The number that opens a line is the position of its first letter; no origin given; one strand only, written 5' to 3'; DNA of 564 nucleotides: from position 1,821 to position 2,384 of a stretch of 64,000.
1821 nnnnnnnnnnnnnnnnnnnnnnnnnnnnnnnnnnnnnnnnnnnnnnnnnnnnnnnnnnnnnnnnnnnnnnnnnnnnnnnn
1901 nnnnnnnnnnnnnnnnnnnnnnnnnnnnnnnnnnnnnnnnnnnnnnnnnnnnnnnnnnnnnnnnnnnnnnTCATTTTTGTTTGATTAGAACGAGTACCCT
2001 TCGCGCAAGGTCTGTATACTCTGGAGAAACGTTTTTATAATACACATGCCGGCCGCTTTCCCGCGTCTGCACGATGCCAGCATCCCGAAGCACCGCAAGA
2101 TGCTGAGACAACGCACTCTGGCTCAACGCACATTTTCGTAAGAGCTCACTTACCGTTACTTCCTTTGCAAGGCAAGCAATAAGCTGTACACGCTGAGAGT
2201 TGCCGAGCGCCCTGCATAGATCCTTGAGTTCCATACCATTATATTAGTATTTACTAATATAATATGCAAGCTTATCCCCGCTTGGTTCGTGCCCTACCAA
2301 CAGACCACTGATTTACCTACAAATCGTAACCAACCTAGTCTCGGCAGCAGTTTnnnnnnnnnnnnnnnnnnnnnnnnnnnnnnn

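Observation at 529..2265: Complete sulfide/persulfide-sensing module (BigR/YgaV-like ArsR repressor, YgaP-like membrane rhodanese, Blh/ETHE1-like MBL dioxygenase) with a perfect 12-bp inverted-repeat operator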

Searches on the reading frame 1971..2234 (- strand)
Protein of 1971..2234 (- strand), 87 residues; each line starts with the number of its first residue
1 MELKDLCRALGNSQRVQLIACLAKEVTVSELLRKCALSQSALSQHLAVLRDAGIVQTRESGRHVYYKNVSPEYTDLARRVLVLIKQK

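Call 3: search_protein_families(library=pfam, proteins=[window:1971-2234:-], max_evalue=0.01)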
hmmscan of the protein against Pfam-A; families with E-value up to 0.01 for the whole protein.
window:1971-2234:- (87 aa): 7 families
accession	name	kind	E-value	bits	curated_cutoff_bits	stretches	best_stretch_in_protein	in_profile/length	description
PF01022.26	HTH_5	-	6.1e-10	39.3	22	1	13-56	2-46/47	Bacterial regulatory protein, arsR family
PF12840.13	HTH_20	-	1.6e-08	34.9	27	1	11-56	2-49/51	Helix-turn-helix domain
PF12802.13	MarR_2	-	1.5e-06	28.7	27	1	23-63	16-58/61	MarR family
PF13412.12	HTH_24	-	0.0002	21.3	21.9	1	26-56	18-48/48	Winged helix-turn-helix DNA-binding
PF01978.25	TrmB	-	0.00091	19.5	25.6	1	24-72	21-68/68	Sugar-specific transcriptional regulator TrmB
PF09339.16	HTH_IclR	-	0.002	18.3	22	1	22-58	15-51/52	IclR helix-turn-helix domain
PF24033.1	DUF7342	-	0.0036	17.8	31.6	1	15-70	6-63/150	Family of unknown function (DUF7342)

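Call 4: search_protein_families(library=ncbifam, proteins=[window:1971-2234:-], max_evalue=0.01)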
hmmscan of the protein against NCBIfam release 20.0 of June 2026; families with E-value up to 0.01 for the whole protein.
window:1971-2234:- (87 aa): 11 families
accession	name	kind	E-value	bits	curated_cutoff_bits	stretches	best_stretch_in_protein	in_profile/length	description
NF033788.1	HTH_metalloreg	subfamily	1.2e-21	76.3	55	1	4-76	2-76/77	metalloregulator ArsR/SmtB family transcription factor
NF040642.1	sulf_sens_BigR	equivalog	4.5e-13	49.1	155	1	2-68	9-76/95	sulfite-sensing transcriptional repressor BigR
NF047906.1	CdPbTransRegCmtR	equivalog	2.4e-10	40.2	150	1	3-74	11-83/104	Cd(II)/Pb(II)-sensing metalloregulatory transcriptional regulator CmtR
NF033789.1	repress_SdpR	subfamily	3.4e-10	39.7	100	1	8-67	3-63/79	autorepressor SdpR family transcription factor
NF007528.0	PRK10141.1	subfamily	6.7e-09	35.6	97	1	6-79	9-83/117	metalloregulator ArsR/SmtB family transcription factor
NF041413.1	ArsR_Rv2640c_fam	equivalog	1.2e-08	35.3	155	1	8-70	37-103/118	Rv2640c family ArsR-like transcriptional regulator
NF045707.1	Dbac_1936_reg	equivalog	5.8e-08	32.7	115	1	6-76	10-81/99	ArsR/SmtB-type metalloregulator TsoR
NF053755.1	MsvR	equivalog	3.1e-05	23.8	220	1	7-59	7-60/236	transcriptional factor MsvR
NF053602.1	Phr_regulator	exception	5.6e-05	22.8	320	1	5-58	4-58/191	heat shock transcription regulator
NF052532.1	TransRegPagRBaca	equivalog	0.00048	20.2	170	1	5-72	19-87/99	transcriptional repressor PagR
NF047699.2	sulf_reg_SurR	exception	0.0098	15.6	250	1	5-60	3-59/221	sulfur metabolism transcriptional regulator SurR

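Call 7: search_solved_structures(query=window:1971-2234:-, show_alignments=4, max_evalue=0.01)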
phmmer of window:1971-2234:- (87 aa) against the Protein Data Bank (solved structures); distinct sequences matched with E-value up to 0.01: 30.
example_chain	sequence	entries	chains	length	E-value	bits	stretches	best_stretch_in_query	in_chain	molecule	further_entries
3jth_A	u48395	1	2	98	5.1e-12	49.1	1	6-74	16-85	Transcription activator HlyU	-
5znx_A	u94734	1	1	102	5.8e-12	48.9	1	6-74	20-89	Transcriptional activator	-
4k2e_A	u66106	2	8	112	4.9e-11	46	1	6-73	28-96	Transcriptional activator HlyU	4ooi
4omy_A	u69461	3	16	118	5.8e-09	39.4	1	8-71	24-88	NolR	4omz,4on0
3pqj_A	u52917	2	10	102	2.5e-08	37.4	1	2-77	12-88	Biofilm growth-associated repressor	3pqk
6o8k_A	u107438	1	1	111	1.2e-07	35.2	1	5-74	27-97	Transcriptional regulator, ArsR family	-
13ct_A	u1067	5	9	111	1.3e-07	35.2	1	5-74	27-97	Transcriptional regulator, ArsR family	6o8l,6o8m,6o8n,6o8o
1r22_A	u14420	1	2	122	2e-07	34.6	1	5-68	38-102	Transcriptional repressor smtB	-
1r1t_A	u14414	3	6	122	4e-07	33.6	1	5-68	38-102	Transcriptional repressor smtB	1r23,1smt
3f6v_A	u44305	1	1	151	1.7e-06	31.6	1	15-70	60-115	Possible transcriptional regulator, ArsR family protein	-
6jmi_A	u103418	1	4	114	1.7e-06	31.6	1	7-82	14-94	Uncharacterized HTH-type transcriptional regulator Rv0081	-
8qkf_A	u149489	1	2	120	7.9e-06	29.5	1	5-71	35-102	ArsR family transcriptional regulator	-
3cuo_A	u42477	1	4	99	1.4e-05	28.7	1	6-67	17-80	Uncharacterized HTH-type transcriptional regulator ygaV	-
2p4w_A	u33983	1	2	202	4.7e-05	27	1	2-59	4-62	Transcriptional regulatory protein arsR family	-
2kko_A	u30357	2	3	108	0.00034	24.3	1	7-76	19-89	POSSIBLE TRANSCRIPTIONAL REGULATORY PROTEIN (POSSIBLY ARSR-FAMILY) | Possible transcriptional regulatory arsR-family protein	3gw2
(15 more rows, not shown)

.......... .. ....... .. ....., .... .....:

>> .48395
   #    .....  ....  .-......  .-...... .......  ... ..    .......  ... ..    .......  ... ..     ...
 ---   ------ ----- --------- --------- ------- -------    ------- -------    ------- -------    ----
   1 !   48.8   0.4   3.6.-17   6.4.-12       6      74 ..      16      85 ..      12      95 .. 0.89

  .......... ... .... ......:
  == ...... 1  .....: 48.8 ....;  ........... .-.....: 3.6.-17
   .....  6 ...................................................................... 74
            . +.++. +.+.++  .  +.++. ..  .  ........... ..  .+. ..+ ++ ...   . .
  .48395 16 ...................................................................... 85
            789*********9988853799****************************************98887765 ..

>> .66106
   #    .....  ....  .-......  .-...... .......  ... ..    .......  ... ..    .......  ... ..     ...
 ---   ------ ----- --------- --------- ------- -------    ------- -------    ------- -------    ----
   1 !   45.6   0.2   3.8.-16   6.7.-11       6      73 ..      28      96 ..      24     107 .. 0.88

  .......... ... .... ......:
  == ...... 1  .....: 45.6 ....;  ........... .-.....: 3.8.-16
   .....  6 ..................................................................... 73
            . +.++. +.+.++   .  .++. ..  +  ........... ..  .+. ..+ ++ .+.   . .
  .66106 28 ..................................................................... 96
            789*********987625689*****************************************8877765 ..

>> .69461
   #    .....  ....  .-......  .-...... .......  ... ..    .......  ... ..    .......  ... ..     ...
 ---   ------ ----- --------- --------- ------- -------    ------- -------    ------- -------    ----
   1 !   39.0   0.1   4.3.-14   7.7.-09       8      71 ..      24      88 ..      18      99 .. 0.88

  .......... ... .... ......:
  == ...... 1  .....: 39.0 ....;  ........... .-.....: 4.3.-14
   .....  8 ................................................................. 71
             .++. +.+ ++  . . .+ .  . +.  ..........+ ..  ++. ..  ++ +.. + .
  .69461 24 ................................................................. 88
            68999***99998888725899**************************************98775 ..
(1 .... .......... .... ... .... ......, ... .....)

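Call 13: find_homologous_proteins(query=window:1971-2234:-, max_evalue=0.00001)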
Query window:1971-2234:- (87 aa): 343 proteins with E <= 0.00001 among 385 candidates; the best 120 are listed.
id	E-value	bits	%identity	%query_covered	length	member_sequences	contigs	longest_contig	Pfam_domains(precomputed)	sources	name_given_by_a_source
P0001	1.7e-47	176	100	100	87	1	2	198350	PF12840.14,PF01022.27,PF12802.14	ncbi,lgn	-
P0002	3.4e-40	153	87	100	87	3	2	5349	PF12840.14,PF01022.27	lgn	-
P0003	4.9e-39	149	85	100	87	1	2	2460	PF12840.14,PF01022.27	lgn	-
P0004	8.8e-38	145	84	100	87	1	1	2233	PF12840.14,PF01022.27,PF12802.14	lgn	-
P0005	1.3e-37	145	82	100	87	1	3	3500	PF12840.14,PF01022.27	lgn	-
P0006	2.6e-37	144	79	100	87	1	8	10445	PF12840.14,PF01022.27,PF12802.14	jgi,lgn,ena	-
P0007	1.3e-36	141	80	100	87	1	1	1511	PF12840.14,PF01022.27,PF12802.14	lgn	-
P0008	5.2e-36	140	80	98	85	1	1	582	PF12840.14,PF01022.27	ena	-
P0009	6.5e-36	139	80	100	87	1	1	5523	PF12840.14,PF01022.27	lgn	-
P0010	7.6e-36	139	78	100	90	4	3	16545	PF12840.14,PF01022.27,PF12802.14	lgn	-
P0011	1.3e-35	138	80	100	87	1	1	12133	PF12840.14,PF01022.27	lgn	-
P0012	7.0e-35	136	80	95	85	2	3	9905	PF12840.14,PF01022.27,PF12802.14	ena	-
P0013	2.0e-34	135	78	98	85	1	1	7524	PF12840.14,PF01022.27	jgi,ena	-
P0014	5.8e-34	133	75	100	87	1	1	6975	PF12840.14,PF01022.27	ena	-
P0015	7.5e-34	133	77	95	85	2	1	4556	PF12840.14,PF01022.27,PF12802.14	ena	-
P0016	2.9e-32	128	75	100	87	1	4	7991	PF12840.14,PF01022.27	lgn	-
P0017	1.5e-31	125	73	98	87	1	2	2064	PF12840.14,PF01022.27,PF12802.14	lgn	-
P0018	2.0e-31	125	76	95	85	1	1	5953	PF12840.14,PF01022.27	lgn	-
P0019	2.2e-31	125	72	100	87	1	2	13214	PF12840.14,PF01022.27,PF12802.14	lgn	-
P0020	2.2e-31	125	73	98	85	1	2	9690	PF12840.14,PF01022.27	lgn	-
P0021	8.1e-31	123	71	98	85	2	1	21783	PF12840.14,PF01022.27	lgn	-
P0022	8.5e-31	123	74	100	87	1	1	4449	PF12840.14,PF01022.27,PF12802.14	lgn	-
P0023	8.8e-31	123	71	95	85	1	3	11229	PF12840.14,PF01022.27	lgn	-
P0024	9.7e-31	123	68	98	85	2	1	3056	PF12840.14,PF01022.27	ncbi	-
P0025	9.8e-31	123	74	98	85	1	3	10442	PF12840.14,PF01022.27,PF12802.14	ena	-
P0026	1.2e-30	123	74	98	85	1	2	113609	PF12840.14,PF01022.27,PF12802.14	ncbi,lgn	ncbi:MAG: metalloregulator ArsR/SmtB family transcription factor [Minisyncoccia bacterium]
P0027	1.4e-30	122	72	95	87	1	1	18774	PF12840.14,PF01022.27,PF12802.14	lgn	-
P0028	2.4e-30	122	70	100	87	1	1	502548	PF12840.14,PF01022.27,PF12802.14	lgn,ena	-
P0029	3.5e-30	121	72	95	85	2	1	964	PF12840.14,PF01022.27,PF12802.14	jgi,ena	-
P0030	8.3e-30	120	73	95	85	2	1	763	PF12840.14,PF01022.27,PF12802.14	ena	-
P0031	1.5e-29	119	70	95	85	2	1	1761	PF12840.14,PF01022.27,PF12802.14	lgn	-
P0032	1.8e-29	119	69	95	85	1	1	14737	PF12840.14,PF01022.27,PF12802.14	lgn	-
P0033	7.4e-29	117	66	95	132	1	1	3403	PF12840.14,PF01022.27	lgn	-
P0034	3.7e-28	115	68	98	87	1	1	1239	PF12840.14,PF01022.27,PF12802.14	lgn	-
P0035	5.6e-28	114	67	95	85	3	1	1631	PF12840.14,PF01022.27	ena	-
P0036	4.5e-27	111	66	95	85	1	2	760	PF12840.14,PF01022.27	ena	-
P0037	6.0e-26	108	60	95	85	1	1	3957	PF12840.14,PF01022.27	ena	-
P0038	2.1e-25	106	63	95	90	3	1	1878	PF12840.14,PF01022.27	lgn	-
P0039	1.4e-24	103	63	95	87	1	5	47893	PF12840.14,PF01022.27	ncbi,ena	-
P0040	7.1e-11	60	57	80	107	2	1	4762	PF12840.14,PF01022.27,PF12802.14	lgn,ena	-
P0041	1.1e-10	59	58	74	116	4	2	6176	PF12840.14,PF01022.27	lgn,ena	-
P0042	1.3e-10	59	47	82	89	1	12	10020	PF12840.14,PF01022.27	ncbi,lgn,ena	-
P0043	1.3e-10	59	56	71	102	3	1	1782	PF12840.14,PF01022.27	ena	-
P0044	1.7e-10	59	54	80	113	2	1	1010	PF12840.14,PF01022.27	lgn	-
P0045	2.1e-10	58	54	80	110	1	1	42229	PF01047.29,PF12840.14,PF13412.13,PF01978.26,PF01022.27,PF12802.14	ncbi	-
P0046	2.3e-10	58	55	72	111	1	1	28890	PF01022.27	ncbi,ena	-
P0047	2.5e-10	58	57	71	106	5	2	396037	PF12840.14,PF01022.27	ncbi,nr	ncbi:ArsR/SmtB family transcription factor [Marilutibacter aestuarii]|nr:metalloregulator ArsR/SmtB 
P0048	2.8e-10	58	53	82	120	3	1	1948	PF12840.14,PF01022.27,PF12802.14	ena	-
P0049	3.8e-10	58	50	80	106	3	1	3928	PF12840.14,PF01022.27,PF12802.14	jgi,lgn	jgi:DNA-binding transcriptional ArsR family regulator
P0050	3.9e-10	58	56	70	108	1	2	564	PF12840.14,PF13412.13,PF01022.27,PF12802.14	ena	-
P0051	4.3e-10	57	52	75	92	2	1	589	PF12840.14,PF13412.13,PF01022.27,PF12802.14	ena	-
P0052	4.9e-10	57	50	91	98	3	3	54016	PF12840.14,PF01022.27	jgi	jgi:DNA-binding transcriptional ArsR family regulator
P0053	5.2e-10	57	54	78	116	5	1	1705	PF12840.14,PF01022.27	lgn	-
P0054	5.7e-10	57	57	71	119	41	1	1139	PF12840.14,PF01022.27,PF12802.14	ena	-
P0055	6.0e-10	57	58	70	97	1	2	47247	PF12840.14,PF01022.27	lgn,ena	-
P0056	6.0e-10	57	54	80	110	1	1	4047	PF12840.14,PF01022.27,PF12802.14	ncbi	-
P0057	6.2e-10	57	52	74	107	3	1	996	PF12840.14,PF01022.27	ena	-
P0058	6.2e-10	57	51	76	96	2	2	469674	PF12840.14,PF01022.27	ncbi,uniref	ncbi:ArsR/SmtB family transcription factor [Lysobacter sp. A3-1-A15]|uniref:ArsR/SmtB family transcr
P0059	7.4e-10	57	50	78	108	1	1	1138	PF12840.14,PF01022.27,PF09339.17,PF12802.14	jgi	-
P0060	7.4e-10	57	50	91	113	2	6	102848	PF12840.14,PF01022.27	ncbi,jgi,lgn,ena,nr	ncbi:MAG TPA: metalloregulator ArsR/SmtB family transcription factor [Steroidobacteraceae bacterium]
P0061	8.0e-10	57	51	80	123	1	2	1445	PF12840.14,PF01022.27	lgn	-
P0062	9.6e-10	56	56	71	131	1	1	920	PF12840.14,PF01022.27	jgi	jgi:DNA-binding transcriptional ArsR family regulator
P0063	1.3e-9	56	55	70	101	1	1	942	PF12840.14,PF01022.27,PF12802.14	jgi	jgi:DNA-binding transcriptional ArsR family regulator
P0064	1.3e-9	56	47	86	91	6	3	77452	PF12840.14,PF01022.27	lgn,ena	-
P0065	1.3e-9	56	56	70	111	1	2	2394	PF12840.14,PF01022.27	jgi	jgi:ArsR family transcriptional regulator, virulence genes transcriptional regulator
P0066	1.3e-9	56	56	71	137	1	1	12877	PF12840.14,PF01022.27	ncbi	-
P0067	1.3e-9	56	51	76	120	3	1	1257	PF12840.14,PF01022.27,PF12802.14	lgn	-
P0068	1.5e-9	56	58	70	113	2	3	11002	PF12840.14,PF01022.27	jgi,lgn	jgi:DNA-binding transcriptional ArsR family regulator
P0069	1.5e-9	56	54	74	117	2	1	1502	PF12840.14,PF01022.27,PF12802.14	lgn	-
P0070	1.6e-9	56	54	74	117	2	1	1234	PF12840.14,PF01022.27,PF12802.14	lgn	-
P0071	1.6e-9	56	56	71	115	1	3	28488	PF12840.14,PF01022.27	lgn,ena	-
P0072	1.6e-9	56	56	70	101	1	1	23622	PF12840.14,PF01022.27,PF12802.14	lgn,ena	-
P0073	1.7e-9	56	54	74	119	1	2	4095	PF12840.14,PF01022.27,PF12802.14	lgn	-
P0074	2.1e-9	55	48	92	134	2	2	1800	PF12840.14,PF01022.27,PF12802.14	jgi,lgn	jgi:ArsR family transcriptional regulator, virulence genes transcriptional regulator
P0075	2.3e-9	55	56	70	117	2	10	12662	PF12840.14,PF01022.27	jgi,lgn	-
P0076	2.3e-9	55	56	71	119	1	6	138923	PF12840.14,PF01022.27,PF12802.14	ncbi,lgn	-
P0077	2.6e-9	55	59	70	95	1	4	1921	PF12840.14,PF01022.27,PF12802.14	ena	-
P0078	2.6e-9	55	54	70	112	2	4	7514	PF12840.14,PF01022.27,PF12802.14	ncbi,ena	-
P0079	2.9e-9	55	53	75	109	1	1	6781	PF12840.14,PF01022.27,PF12802.14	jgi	jgi:ArsR family transcriptional regulator, virulence genes transcriptional regulator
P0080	3.1e-9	55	48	92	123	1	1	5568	PF12840.14,PF01022.27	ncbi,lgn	-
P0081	3.1e-9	55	44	69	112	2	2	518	PF12840.14,PF01022.27,PF12802.14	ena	-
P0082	3.3e-9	55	52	75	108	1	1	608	PF12840.14,PF01022.27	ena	-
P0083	3.6e-9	54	50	91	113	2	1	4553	PF12840.14,PF01022.27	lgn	-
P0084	3.7e-9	54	56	70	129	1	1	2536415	PF12840.14,PF01022.27,PF12802.14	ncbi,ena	-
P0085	5.0e-9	54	56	70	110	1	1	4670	PF12840.14,PF01022.27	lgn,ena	-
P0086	5.7e-9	54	51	70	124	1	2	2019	PF12840.14,PF01022.27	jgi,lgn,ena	-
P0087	5.9e-9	54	47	87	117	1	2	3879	PF12840.14,PF01022.27,PF12802.14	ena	-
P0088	5.9e-9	54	53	71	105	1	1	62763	PF12840.14,PF01022.27,PF12802.14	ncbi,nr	ncbi:MAG: metalloregulator ArsR/SmtB family transcription factor [Aquimonas sp.]|nr:metalloregulator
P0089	6.0e-9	54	52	70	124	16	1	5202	PF12840.14,PF01022.27,PF12802.14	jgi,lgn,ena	jgi:DNA-binding transcriptional ArsR family regulator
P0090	6.4e-9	54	49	91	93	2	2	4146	PF12840.14,PF01022.27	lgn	-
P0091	6.7e-9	54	47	75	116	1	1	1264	PF12840.14,PF01022.27,PF12802.14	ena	-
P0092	6.8e-9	54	45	61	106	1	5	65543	PF12840.14,PF13412.13,PF08279.19,PF01022.27,PF12802.14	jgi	jgi:ArsR family transcriptional regulator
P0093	7.1e-9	54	48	76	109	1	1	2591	PF12840.14,PF13412.13,PF01022.27,PF12802.14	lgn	-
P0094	7.2e-9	53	46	94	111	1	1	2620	PF12840.14,PF01022.27,PF12802.14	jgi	jgi:ArsR family transcriptional regulator, virulence genes transcriptional regulator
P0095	7.4e-9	53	53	64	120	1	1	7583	PF12840.14,PF01022.27,PF12802.14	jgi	jgi:DNA-binding transcriptional ArsR family regulator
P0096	7.5e-9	53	49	71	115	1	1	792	PF12840.14,PF01022.27,PF02002.24,PF12802.14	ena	-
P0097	8.2e-9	53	48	87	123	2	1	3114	PF01022.27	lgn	-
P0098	8.5e-9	53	53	70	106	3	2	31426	PF12840.14,PF01022.27,PF12802.14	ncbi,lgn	-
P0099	8.8e-9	53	52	71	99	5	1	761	PF12840.14,PF01022.27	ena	-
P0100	9.5e-9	53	45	80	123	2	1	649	PF12840.14,PF01022.27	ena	-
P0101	9.8e-9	53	49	71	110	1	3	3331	PF12840.14,PF01022.27,PF12802.14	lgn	-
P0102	1.0e-8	53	54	76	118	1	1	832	PF12840.14,PF01022.27,PF12802.14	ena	-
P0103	1.1e-8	53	47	85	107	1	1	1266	PF12840.14,PF01022.27,PF12802.14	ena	-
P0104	1.1e-8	53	50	76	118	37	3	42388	PF12840.14,PF01022.27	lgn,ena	-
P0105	1.1e-8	53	52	70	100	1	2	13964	PF01022.27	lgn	-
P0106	1.2e-8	53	48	80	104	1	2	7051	PF12840.14,PF01022.27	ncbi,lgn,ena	-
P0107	1.2e-8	53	54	77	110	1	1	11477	PF01022.27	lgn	-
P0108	1.2e-8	53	51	74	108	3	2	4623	PF12840.14,PF01022.27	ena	-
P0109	1.3e-8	53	46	93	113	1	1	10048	PF12840.14,PF01022.27,PF12802.14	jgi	jgi:DNA-binding transcriptional ArsR family regulator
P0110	1.3e-8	53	49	76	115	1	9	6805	PF12840.14,PF01022.27,PF12802.14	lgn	-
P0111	1.3e-8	53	46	76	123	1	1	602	PF12840.14,PF01022.27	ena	-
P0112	1.4e-8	53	49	80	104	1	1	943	PF12840.14,PF01022.27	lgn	-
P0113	1.8e-8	52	48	72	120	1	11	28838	PF12840.14,PF01022.27,PF12802.14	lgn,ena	-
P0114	1.8e-8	52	47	87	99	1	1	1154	PF12840.14,PF01022.27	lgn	-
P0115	1.8e-8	52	52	63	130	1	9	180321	PF12840.14,PF01022.27,PF12802.14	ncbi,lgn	-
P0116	1.9e-8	52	52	75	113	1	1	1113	PF12840.14,PF01022.27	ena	-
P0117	1.9e-8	52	53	71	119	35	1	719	PF12840.14,PF01022.27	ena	-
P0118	1.9e-8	52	51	76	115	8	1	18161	PF12840.14,PF01022.27,PF12802.14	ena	-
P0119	2.0e-8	52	52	70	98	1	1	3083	PF12840.14,PF01022.27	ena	-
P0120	2.0e-8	52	48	60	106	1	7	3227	PF12840.14,PF13412.13,PF01022.27,PF12802.14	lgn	-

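Call 14: find_related_loci(query=window:1971-2234:-, collection=genome_contigs, flank=4000)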
Query window:1971-2234:- (87 aa) in genome_contigs; peptide patterns used: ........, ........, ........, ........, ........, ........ (x = any residue, [..] = any of these).
599 stretches matched a pattern (row limit reached: there are more); 231 encode a relative of the query (tblastn E <= 1e-3); the best 80 are kept; 80 distinct loci.
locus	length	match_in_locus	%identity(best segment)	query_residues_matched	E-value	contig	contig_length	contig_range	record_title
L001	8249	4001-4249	63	1-83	1e-30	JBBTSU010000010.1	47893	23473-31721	MAG: Patescibacteria group bacterium isolate H41-bin080 H41_bin080_000000000010, whole genome shotgun sequence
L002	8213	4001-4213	52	2-71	1e-16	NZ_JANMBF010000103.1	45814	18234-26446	MAG: Phenylobacterium sp. isolate OTE_1_metabat_387 OTE_1_k141_1201360, whole genome shotgun sequence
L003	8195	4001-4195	54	4-67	3e-16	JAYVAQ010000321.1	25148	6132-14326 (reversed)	MAG: Rhodanobacteraceae bacterium isolate GL26_DN_metabinner_7 GL26_DN_metabinner_7_320, whole genome shotgun sequence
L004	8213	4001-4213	51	2-71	3e-16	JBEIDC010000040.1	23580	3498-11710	MAG: Caulobacter sp. isolate Sample-101-S75-bin-176 Sample_101_S75-bin_176-k141_1699122, whole genome shotgun sequence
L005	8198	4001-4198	53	2-66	2e-15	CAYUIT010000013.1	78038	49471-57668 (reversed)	MAG TPA_asm: uncultured Steroidobacteraceae bacterium isolate binchicken_co214_79 genome assembly, contig: NODE_177_leng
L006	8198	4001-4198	55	2-66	3e-15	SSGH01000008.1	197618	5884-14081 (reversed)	MAG: Lysobacter sp. isolate Bin_5_1 c_000000034609, whole genome shotgun sequence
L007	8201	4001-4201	49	6-71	4e-15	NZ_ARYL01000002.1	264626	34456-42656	Hyphomonas oceanitis SCH89 contig2, whole genome shotgun sequence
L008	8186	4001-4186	55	6-66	1e-14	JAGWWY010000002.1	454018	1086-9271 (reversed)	MAG: Gammaproteobacteria bacterium isolate REEB454 contig-150_1, whole genome shotgun sequence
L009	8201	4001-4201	49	6-71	9e-15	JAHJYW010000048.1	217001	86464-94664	MAG: Alphaproteobacteria bacterium isolate UMS_B.mb.54 UMS_B.mb.54_k119_630556, whole genome shotgun sequence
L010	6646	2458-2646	54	6-67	1e-14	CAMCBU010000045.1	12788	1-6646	MAG: Klebsiella pneumoniae isolate MaE-04nov19-196 genome assembly, contig: MaE-04nov19-C7800, whole genome shotgun sequ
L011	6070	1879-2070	48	5-67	1e-14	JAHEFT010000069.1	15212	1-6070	MAG: Chromatiales bacterium isolate Ww344 NODE_8032_length_15212_cov_16.215957, whole genome shotgun sequence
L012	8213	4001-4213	48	2-71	1e-14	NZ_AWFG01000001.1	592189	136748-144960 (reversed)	Hyphomonas chukchiensis strain BH-BN04-4 contig1, whole genome shotgun sequence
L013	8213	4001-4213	48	2-71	2e-14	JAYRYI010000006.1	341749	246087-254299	MAG: Caulobacter sp. isolate EBPR_s431bin.1 NODE_50_length_341749_cov_47.875310, whole genome shotgun sequence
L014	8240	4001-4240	41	6-81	2e-14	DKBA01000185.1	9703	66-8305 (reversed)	MAG TPA_asm: Acidimicrobiia bacterium UBA6912 UBA6912_contig_9509, whole genome shotgun sequence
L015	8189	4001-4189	49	6-67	3e-14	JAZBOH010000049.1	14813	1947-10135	MAG: Lysobacterales bacterium isolate bin.7 k117_1902658, whole genome shotgun sequence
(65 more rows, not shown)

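Call 16: find_encoding_contigs(protein=P0001, flank=3000, max_places=2)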
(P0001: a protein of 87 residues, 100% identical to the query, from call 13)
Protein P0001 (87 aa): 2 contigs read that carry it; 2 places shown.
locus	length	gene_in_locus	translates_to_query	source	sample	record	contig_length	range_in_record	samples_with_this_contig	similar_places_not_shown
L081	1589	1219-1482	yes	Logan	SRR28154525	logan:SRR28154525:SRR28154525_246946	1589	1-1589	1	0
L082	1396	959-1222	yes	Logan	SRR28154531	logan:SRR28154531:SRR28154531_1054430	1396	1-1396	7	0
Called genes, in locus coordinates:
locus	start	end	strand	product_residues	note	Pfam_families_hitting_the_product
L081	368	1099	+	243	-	PF09968:DUF2202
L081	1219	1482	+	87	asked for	PF12840:HTH_20, PF12802:MarR_2 (weak), PF01022:HTH_5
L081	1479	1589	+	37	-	?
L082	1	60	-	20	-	?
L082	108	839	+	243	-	PF09968:DUF2202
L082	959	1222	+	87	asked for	PF12840:HTH_20, PF12802:MarR_2 (weak), PF01022:HTH_5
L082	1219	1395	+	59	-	?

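Call 17: find_encoding_contigs(protein=P0026, flank=3000, max_places=2)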
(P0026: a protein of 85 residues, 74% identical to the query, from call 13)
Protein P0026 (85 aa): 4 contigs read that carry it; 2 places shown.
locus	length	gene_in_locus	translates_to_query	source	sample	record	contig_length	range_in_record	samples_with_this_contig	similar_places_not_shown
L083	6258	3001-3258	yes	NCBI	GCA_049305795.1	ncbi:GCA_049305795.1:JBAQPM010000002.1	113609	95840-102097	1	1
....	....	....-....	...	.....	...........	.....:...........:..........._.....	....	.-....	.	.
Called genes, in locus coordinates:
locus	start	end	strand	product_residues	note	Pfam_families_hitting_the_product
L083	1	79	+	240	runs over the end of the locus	-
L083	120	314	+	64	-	PF00301:Rubredoxin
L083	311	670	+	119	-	-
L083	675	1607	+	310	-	PF02424:ApbE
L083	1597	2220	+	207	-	-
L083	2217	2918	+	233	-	PF00970:FAD_binding_6, PF00175:NAD_binding_1 (weak)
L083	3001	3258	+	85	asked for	PF12840:HTH_20, PF01022:HTH_5, PF12802:MarR_2 (faint)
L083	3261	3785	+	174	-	PF00581:Rhodanese, PF11127:YgaP-like_TM (faint)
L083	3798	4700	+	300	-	PF00753:Lactamase_B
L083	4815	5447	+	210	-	PF02517:Rce1-like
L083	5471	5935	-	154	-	PF03713:DUF305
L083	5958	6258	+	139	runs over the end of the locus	-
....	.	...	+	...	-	?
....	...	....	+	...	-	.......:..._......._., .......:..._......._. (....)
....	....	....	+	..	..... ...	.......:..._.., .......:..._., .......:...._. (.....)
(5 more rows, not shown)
